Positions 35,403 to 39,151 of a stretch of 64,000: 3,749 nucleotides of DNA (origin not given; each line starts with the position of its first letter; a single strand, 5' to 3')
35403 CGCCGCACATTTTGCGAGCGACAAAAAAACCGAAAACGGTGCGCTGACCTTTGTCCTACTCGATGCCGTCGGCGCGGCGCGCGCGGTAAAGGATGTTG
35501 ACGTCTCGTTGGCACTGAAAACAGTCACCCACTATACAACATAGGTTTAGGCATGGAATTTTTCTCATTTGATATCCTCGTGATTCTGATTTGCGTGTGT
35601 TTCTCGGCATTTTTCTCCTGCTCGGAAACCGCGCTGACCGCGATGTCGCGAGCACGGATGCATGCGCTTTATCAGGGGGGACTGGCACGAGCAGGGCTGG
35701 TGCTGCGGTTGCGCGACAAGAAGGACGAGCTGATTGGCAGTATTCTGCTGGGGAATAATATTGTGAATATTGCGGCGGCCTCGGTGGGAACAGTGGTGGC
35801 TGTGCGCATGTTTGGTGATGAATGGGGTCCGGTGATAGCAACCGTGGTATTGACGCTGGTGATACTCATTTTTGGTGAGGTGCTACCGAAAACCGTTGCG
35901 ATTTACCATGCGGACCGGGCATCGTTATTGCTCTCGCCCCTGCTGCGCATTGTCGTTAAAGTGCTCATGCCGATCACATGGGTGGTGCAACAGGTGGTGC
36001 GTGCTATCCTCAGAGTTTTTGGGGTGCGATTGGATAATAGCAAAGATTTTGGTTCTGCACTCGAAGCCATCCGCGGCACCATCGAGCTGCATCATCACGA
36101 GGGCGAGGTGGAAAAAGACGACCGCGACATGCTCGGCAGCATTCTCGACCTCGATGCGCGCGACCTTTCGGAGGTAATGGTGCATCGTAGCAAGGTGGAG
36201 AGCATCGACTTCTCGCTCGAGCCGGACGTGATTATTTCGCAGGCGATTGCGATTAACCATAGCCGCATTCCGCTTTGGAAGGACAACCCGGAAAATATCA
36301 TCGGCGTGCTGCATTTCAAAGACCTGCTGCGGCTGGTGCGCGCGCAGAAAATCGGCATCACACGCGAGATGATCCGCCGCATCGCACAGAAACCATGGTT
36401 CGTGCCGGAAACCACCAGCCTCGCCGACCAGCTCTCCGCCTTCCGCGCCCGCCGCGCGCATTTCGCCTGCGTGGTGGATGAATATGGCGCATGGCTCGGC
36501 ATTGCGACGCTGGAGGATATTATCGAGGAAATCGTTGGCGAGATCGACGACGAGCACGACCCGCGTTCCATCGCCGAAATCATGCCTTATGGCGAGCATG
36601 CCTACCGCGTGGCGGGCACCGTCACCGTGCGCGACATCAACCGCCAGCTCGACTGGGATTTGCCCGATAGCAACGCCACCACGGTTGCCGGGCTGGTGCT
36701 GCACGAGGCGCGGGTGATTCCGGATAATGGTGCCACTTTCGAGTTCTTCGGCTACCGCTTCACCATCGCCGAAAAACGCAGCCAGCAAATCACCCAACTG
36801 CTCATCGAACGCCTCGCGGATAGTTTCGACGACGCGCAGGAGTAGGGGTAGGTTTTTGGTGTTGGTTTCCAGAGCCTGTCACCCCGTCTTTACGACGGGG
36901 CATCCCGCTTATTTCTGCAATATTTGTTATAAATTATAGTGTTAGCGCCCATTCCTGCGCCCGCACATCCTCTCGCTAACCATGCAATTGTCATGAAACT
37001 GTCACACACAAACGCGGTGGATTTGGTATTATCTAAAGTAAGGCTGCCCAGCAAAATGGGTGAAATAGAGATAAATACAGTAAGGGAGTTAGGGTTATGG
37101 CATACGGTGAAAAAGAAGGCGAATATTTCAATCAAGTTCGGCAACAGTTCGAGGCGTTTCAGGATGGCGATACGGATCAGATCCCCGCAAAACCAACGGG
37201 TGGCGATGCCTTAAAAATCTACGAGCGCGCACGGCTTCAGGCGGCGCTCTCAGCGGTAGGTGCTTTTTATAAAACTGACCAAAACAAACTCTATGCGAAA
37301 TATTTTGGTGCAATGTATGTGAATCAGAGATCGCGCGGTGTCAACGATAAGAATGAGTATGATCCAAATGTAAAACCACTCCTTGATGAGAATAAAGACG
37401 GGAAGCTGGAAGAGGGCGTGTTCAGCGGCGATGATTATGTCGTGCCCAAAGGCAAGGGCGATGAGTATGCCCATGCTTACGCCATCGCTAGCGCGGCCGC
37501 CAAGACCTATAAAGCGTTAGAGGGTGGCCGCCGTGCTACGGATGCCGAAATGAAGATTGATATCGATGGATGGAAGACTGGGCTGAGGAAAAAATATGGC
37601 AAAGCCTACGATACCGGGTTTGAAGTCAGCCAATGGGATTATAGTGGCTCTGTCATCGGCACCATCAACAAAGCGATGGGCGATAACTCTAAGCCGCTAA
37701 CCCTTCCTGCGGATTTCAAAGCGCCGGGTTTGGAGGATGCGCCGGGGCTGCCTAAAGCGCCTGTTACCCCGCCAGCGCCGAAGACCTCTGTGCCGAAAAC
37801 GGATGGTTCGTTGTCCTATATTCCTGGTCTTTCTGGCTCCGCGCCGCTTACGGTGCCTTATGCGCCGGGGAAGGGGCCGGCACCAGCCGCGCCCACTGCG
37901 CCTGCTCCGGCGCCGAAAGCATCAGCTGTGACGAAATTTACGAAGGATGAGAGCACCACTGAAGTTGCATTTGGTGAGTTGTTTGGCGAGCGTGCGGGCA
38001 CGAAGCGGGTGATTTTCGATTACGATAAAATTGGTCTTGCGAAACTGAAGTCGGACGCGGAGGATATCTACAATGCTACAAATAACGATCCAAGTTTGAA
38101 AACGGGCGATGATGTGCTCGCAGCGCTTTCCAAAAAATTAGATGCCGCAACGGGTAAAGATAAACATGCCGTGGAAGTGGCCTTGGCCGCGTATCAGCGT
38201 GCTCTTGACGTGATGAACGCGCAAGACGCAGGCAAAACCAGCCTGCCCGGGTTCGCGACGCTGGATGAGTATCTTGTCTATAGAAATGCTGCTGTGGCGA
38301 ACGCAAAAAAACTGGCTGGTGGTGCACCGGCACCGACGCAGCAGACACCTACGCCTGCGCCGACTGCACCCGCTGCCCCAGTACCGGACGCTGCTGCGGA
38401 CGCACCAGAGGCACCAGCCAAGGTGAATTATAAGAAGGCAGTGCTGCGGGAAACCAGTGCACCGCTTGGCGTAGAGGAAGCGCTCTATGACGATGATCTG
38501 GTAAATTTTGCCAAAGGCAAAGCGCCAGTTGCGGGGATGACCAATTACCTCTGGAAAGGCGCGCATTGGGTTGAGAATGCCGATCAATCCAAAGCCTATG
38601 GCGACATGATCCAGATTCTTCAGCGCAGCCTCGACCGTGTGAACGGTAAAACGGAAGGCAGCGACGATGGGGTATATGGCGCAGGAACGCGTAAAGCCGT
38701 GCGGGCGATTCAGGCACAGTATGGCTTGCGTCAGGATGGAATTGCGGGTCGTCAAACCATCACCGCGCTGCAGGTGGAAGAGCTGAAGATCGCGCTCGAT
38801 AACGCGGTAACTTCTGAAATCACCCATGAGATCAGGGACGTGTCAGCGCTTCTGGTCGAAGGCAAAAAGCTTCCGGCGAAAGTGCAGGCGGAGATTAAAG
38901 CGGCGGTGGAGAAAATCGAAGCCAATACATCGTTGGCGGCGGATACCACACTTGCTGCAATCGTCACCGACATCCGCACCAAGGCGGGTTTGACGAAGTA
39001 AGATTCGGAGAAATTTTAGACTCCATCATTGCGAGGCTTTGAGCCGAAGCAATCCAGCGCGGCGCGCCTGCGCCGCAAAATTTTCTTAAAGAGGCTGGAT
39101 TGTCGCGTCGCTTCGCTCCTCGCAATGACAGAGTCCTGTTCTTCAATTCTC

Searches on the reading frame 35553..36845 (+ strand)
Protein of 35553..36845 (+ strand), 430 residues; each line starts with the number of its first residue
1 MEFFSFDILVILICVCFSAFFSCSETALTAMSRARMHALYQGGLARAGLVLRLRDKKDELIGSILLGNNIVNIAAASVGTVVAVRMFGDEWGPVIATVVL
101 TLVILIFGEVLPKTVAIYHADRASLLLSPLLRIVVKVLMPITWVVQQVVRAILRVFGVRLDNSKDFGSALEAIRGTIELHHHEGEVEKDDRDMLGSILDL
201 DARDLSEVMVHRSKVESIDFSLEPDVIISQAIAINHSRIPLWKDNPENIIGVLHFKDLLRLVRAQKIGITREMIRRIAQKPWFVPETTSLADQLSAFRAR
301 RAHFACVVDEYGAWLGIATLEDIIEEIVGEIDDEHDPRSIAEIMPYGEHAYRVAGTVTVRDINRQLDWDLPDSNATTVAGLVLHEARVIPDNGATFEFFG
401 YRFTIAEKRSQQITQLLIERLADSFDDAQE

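Call 44: search_protein_families(library=pfam, proteins=[window:35553-36845:+], max_evalue=0.001)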
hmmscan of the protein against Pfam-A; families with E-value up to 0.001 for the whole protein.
window:35553-36845:+ (430 aa): 3 families
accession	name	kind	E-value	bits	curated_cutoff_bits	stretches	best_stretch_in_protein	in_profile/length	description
PF01595.25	CNNM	-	5.6e-49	166.7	28.4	1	9-189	1-180/181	Cyclin M transmembrane N-terminal domain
PF03471.22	CorC_HlyC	-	1.3e-17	64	27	1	347-421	4-80/81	Transporter associated domain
PF00571.33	CBS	-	5.9e-11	43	24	1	280-328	8-56/57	CBS domain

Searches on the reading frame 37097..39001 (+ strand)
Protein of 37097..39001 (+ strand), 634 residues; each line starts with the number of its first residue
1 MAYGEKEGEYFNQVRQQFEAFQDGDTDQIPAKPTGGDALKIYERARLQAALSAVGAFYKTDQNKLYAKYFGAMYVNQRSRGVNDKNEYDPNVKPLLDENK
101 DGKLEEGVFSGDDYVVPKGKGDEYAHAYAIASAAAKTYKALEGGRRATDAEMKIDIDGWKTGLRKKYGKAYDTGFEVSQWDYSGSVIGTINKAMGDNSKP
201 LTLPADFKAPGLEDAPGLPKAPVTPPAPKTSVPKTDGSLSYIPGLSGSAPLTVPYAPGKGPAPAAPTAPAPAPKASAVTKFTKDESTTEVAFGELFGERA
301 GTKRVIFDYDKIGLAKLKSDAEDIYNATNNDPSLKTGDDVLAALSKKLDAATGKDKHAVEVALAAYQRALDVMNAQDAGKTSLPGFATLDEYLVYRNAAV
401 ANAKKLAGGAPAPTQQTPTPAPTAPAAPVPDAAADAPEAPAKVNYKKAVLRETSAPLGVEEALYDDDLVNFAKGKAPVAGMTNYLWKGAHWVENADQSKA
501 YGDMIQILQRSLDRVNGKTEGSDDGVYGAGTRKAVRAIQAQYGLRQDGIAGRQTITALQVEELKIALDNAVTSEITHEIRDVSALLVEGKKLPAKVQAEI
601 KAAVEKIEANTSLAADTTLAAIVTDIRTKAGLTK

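Call 31: search_protein_families(library=pfam, proteins=[window:37097-39001:+], max_evalue=0.01)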
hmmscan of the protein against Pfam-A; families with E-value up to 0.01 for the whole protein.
window:37097-39001:+ (634 aa): 1 family
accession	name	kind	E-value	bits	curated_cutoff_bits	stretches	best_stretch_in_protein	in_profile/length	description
PF01471.23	PG_binding_1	-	1.1e-13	51.5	23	1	502-558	2-57/57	Putative peptidoglycan binding domain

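Call 61: search_protein_families(library=ncbifam, proteins=[window:37097-39001:+], max_evalue=0.1)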
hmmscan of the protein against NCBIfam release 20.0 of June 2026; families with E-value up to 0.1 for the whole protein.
window:37097-39001:+ (634 aa): 6 families
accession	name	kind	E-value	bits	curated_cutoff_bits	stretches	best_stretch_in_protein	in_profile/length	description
TIGR02869.1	spore_SleB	equivalog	1.2e-09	38.4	236.5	1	498-580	9-90/201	spore cortex-lytic enzyme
NF052335.1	PdgHdaseHSB129560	equivalog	9.5e-06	25.1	500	1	516-617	219-318/330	peptidoglycan hydrolase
NF052336.1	PdgHdaseHSB100310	equivalog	0.00028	20.3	500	1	522-616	210-302/316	peptidoglycan hydrolase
TIGR03979.1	His_Ser_Rich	equivalog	0.0012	18.9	121.65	1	422-559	87-187/190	His-Xaa-Ser repeat protein HxsA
NF052377.1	lmo1851_S41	exception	0.0053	15.5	725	1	498-567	386-453/468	lmo1851 family serine protease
TIGR01924.1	rsbW_low_gc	equivalog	0.08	12.4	155.05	0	546-579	26-59/159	anti-sigma B factor RsbW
